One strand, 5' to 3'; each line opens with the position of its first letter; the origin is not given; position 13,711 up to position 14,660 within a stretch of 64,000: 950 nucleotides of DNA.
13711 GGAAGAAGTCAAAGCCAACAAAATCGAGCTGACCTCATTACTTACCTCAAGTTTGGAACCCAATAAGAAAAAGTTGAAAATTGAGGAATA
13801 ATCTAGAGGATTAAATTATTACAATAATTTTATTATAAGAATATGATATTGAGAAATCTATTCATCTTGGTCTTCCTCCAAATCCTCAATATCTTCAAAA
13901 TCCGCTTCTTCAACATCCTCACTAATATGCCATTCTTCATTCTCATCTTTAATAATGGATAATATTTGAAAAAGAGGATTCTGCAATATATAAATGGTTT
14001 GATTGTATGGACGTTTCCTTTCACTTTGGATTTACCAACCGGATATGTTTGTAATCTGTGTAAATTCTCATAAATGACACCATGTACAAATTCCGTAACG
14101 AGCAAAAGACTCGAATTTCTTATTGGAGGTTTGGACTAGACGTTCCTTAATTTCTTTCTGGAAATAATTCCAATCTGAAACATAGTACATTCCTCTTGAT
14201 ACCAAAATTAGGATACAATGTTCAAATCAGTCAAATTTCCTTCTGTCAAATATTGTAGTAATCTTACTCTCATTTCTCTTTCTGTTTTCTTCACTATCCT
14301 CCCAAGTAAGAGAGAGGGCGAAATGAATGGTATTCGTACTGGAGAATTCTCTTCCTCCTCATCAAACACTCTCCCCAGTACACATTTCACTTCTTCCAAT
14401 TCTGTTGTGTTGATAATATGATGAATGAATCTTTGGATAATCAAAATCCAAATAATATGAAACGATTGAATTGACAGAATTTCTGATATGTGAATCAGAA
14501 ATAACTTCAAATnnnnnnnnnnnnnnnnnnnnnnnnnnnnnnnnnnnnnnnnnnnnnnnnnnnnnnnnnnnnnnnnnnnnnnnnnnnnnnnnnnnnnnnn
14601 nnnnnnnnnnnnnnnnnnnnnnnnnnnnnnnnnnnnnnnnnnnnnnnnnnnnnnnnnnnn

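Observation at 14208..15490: G-alpha-like protein with the catalytic Gln replaced by Ala, a non-canonical NKxD motif, and a frame discontinuity near 14510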

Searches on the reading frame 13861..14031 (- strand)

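Call 27: search_protein_families(library=pfam, proteins=[window:13861-14031:-], max_evalue=10)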
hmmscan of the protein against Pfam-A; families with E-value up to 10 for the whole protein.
seq(57 aa): 1 family
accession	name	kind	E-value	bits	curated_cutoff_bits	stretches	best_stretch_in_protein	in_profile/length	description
PF18808.7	Importin_rep_4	-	0.04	14.7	27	1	21-50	42-70/90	Importin repeat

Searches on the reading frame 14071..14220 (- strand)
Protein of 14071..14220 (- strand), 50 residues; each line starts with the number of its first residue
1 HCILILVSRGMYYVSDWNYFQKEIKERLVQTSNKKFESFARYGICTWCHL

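Call 27: search_protein_families(library=pfam, proteins=[window:14071-14220:-], max_evalue=10)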
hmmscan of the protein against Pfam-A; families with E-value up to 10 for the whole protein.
seq(50 aa): 1 family
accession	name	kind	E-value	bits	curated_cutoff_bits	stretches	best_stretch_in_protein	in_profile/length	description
PF20217.3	DUF6577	-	0.012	15.7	27.8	1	3-47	14-58/204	Family of unknown function (DUF6577)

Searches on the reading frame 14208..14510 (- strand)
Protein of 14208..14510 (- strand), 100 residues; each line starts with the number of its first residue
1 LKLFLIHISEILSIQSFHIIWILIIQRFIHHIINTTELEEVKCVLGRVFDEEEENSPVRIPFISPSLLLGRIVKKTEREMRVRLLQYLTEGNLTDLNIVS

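Call 5: search_protein_families(library=pfam, proteins=[window:14208-14510:-], max_evalue=1)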
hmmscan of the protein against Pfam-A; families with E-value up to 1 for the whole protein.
window:14208-14510:- (100 aa): 1 family
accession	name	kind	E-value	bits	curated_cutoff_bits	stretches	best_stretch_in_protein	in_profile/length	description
PF13682.11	CZB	-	0.11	13.3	29.4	1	18-55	1-42/64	Chemoreceptor zinc-binding domain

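Call 55: find_encoding_contigs(protein=window:14211-14510:-, flank=2000, max_places=4)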
Protein window:14211-14510:- (100 aa): no gene with exactly this product is on record in the collection.
